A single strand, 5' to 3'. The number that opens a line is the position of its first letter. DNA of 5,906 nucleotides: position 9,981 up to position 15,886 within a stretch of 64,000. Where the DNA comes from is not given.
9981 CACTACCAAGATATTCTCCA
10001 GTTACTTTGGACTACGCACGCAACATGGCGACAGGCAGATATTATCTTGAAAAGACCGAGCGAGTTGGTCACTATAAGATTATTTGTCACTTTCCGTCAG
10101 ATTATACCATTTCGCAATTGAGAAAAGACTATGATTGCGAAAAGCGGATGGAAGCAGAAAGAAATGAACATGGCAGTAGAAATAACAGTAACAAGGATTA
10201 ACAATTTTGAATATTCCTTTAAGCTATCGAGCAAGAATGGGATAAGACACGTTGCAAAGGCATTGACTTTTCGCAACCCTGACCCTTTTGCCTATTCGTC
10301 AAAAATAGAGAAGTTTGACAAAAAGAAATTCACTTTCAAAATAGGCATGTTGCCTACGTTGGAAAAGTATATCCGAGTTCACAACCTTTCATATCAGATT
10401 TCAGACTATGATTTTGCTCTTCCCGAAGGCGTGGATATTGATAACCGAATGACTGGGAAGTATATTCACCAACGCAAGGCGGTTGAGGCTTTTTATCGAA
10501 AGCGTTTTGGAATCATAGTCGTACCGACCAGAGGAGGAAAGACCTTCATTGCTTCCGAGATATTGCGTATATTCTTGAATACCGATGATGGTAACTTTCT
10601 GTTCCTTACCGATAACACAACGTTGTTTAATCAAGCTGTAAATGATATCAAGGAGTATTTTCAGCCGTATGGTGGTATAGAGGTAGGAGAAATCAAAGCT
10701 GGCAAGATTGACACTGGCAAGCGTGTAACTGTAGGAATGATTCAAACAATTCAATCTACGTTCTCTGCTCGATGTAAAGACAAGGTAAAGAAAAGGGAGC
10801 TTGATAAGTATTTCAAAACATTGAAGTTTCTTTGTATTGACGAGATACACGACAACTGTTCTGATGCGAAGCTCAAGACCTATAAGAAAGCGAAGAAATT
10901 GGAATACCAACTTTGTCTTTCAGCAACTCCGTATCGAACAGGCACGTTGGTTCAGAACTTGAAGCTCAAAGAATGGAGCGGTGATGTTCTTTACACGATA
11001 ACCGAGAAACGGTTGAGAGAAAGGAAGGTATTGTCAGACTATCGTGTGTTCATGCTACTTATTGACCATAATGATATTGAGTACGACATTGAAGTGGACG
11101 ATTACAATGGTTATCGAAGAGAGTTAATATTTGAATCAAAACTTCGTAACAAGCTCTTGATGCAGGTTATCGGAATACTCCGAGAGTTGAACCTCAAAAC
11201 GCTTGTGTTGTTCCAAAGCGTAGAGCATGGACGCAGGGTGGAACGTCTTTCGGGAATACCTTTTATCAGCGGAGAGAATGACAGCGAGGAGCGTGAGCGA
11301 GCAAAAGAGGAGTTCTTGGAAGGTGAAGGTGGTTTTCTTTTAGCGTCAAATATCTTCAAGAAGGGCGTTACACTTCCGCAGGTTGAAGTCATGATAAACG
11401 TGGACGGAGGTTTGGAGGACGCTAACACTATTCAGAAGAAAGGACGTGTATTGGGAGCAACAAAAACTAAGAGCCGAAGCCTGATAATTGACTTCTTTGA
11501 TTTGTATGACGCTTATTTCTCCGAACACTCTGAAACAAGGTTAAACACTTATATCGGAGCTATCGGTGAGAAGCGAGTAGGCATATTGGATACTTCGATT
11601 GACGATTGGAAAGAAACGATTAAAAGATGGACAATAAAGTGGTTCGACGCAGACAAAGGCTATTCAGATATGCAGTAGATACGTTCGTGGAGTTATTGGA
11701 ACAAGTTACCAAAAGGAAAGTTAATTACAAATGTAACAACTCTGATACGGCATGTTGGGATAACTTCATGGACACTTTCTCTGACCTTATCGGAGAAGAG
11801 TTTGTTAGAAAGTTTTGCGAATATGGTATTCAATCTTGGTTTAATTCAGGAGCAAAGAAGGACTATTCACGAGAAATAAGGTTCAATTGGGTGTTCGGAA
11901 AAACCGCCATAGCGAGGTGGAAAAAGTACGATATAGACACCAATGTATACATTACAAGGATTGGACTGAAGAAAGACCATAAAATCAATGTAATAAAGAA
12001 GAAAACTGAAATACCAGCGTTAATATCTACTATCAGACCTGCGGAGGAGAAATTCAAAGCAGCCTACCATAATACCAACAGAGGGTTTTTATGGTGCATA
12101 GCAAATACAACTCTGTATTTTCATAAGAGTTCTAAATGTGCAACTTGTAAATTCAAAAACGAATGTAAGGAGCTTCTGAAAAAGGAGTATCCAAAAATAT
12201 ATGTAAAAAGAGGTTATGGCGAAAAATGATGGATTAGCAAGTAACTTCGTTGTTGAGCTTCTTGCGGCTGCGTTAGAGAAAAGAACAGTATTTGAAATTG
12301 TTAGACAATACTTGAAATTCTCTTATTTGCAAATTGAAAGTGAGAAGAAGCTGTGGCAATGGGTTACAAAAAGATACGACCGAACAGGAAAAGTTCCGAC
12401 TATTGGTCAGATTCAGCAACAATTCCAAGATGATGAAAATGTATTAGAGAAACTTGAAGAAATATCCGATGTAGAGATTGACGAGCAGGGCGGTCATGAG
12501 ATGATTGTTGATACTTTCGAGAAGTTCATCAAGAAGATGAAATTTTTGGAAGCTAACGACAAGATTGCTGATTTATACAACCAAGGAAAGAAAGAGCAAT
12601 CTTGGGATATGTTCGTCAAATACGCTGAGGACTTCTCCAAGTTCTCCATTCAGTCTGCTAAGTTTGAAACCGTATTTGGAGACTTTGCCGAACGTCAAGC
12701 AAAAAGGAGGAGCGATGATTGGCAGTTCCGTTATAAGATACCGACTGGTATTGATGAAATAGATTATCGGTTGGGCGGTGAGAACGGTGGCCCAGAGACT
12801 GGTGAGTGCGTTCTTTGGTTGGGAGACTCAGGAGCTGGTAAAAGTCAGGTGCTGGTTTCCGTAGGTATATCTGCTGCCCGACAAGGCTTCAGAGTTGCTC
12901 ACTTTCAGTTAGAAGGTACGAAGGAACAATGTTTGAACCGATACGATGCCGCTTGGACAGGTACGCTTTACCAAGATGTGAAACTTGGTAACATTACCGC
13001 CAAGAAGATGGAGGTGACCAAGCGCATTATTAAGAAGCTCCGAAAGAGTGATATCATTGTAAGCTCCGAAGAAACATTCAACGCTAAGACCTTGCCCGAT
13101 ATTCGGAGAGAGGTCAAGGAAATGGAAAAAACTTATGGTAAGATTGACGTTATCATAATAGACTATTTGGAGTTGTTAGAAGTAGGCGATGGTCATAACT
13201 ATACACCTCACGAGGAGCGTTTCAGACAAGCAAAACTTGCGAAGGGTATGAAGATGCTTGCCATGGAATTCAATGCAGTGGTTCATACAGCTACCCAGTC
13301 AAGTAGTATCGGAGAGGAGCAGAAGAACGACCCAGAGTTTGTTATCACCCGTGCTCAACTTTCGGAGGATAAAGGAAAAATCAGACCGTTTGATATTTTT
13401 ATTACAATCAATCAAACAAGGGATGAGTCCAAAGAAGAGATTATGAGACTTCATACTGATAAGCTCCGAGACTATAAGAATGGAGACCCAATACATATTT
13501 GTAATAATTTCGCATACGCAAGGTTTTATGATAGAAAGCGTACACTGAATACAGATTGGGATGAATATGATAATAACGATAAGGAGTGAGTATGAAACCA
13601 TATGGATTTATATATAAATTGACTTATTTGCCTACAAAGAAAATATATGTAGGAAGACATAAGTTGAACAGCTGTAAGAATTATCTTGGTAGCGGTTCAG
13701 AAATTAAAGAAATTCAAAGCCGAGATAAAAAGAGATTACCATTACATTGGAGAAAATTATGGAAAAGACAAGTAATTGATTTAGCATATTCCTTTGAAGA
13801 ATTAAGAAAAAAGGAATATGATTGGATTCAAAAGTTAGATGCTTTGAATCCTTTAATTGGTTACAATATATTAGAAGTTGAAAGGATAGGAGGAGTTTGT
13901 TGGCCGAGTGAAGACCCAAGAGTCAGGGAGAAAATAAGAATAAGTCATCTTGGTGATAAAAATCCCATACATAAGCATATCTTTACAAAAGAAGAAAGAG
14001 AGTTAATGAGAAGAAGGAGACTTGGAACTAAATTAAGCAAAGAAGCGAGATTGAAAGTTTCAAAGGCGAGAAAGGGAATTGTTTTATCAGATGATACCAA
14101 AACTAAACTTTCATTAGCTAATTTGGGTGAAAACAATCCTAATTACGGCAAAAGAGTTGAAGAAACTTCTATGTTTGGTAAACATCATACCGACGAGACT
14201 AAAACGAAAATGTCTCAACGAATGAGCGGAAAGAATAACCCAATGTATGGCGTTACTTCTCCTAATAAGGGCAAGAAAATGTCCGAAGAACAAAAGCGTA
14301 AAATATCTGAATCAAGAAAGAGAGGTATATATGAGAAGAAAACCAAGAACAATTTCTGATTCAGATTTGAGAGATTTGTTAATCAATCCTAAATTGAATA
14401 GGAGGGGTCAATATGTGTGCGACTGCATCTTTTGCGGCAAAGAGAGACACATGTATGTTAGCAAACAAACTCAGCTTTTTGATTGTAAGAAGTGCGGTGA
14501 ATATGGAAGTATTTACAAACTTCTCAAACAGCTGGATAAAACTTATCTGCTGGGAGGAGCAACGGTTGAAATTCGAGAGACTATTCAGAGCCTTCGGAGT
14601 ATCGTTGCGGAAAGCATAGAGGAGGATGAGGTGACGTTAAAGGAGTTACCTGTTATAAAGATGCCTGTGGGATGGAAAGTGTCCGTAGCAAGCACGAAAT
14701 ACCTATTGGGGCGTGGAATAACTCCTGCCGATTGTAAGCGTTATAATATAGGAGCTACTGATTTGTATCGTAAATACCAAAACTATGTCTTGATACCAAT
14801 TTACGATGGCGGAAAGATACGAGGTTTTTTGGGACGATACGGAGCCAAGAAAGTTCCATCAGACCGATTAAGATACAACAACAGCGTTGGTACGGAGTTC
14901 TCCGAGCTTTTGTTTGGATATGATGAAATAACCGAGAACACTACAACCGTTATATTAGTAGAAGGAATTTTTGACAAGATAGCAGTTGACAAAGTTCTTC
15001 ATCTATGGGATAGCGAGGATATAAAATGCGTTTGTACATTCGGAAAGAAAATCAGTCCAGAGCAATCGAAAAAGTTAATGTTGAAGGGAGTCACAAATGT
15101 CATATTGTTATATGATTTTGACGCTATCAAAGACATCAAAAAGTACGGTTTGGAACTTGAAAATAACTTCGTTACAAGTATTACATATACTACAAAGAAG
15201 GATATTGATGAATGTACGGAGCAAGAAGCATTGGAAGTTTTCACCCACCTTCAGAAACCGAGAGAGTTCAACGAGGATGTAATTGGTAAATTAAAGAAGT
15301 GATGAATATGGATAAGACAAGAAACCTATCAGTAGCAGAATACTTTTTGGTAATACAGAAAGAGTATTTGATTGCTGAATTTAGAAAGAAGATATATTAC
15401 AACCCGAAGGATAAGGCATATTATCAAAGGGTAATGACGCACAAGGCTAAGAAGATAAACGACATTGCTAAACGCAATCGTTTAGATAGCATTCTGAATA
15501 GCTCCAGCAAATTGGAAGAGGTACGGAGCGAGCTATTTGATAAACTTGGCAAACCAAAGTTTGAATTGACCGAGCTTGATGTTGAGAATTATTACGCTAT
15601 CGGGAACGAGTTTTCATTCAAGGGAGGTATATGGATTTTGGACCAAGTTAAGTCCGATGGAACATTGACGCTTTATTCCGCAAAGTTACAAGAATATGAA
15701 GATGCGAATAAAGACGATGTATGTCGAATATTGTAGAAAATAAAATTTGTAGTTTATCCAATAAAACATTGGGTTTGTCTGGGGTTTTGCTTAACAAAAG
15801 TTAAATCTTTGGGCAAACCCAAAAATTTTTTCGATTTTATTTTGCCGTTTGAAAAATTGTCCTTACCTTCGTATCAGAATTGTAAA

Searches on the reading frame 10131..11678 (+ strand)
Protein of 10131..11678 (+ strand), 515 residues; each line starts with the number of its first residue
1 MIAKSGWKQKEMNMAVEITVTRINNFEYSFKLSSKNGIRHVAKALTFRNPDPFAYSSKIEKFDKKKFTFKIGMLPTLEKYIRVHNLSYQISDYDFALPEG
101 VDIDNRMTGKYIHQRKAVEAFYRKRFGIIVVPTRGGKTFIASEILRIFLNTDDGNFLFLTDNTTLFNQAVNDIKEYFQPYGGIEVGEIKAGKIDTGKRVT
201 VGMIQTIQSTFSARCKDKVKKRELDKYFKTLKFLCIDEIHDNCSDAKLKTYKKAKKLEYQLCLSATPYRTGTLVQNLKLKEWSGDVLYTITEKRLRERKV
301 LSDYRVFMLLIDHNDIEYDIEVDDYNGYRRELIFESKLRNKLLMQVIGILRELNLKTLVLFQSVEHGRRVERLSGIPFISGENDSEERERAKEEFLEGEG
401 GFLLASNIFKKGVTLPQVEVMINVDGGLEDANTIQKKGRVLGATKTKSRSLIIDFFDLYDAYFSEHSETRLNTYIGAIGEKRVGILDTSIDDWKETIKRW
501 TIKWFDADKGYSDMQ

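Call 24: search_protein_families(library=phrogs, proteins=[window:10131-11678:+], max_evalue=0.001)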
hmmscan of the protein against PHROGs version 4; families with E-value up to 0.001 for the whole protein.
window:10131-11678:+ (515 aa): 3 families
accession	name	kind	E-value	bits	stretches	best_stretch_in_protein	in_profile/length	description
phrog_16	-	DNA, RNA and nucleotide metabolism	2.4e-51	176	1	111-457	274-601/986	DNA helicase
phrog_9690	-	DNA, RNA and nucleotide metabolism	2.8e-30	106.4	1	219-474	29-292/306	DNA helicase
phrog_16259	-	DNA, RNA and nucleotide metabolism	6.6e-10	39.7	1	55-257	48-251/330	DNA helicase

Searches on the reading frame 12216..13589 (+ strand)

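Call 24: search_protein_families(library=phrogs, proteins=[window:12216-13589:+], max_evalue=0.001)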
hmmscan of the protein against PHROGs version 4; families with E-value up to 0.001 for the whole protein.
window:12216-13589:+ (457 aa): 3 families
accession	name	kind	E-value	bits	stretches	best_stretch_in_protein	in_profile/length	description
phrog_19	-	DNA, RNA and nucleotide metabolism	4.6e-55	188.6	1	13-441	165-582/621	DnaB-like replicative helicase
phrog_239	-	DNA, RNA and nucleotide metabolism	2.6e-14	54.1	1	118-374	293-528/801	DNA primase/helicase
phrog_243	-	DNA, RNA and nucleotide metabolism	2e-11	44.4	1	192-384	31-214/273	DnaB-like replicative helicase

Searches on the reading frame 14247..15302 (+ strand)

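Call 24: search_protein_families(library=phrogs, proteins=[window:14247-15302:+], max_evalue=0.001)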
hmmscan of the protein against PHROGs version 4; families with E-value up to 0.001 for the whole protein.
window:14247-15302:+ (351 aa): 5 families
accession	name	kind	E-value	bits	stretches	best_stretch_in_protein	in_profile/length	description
phrog_47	-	DNA, RNA and nucleotide metabolism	1.4e-42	147.3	1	21-332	13-330/947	DNA primase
phrog_6444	-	DNA, RNA and nucleotide metabolism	5.9e-11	42.9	1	172-333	195-360/577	DNA primase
phrog_239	-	DNA, RNA and nucleotide metabolism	1.5e-09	38.3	1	142-251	107-212/801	DNA primase/helicase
phrog_849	-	DNA, RNA and nucleotide metabolism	0.00015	21.9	1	150-330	150-334/435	DNA primase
phrog_360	-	DNA, RNA and nucleotide metabolism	0.00025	22.2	1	47-97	21-72/133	DNA primase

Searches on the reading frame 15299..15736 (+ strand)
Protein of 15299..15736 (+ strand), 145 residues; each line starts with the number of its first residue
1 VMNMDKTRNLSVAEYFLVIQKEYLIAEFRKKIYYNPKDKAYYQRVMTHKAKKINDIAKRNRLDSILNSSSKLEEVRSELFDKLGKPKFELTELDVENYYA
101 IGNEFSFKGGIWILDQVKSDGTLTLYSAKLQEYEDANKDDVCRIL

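Call 24: search_protein_families(library=phrogs, proteins=[window:15299-15736:+], max_evalue=0.001)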
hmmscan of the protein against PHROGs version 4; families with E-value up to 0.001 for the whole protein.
window:15299-15736:+ (145 aa): 1 family
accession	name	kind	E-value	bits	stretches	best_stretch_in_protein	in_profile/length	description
phrog_38441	-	unknown function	0.00032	21.8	1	10-85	45-113/168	-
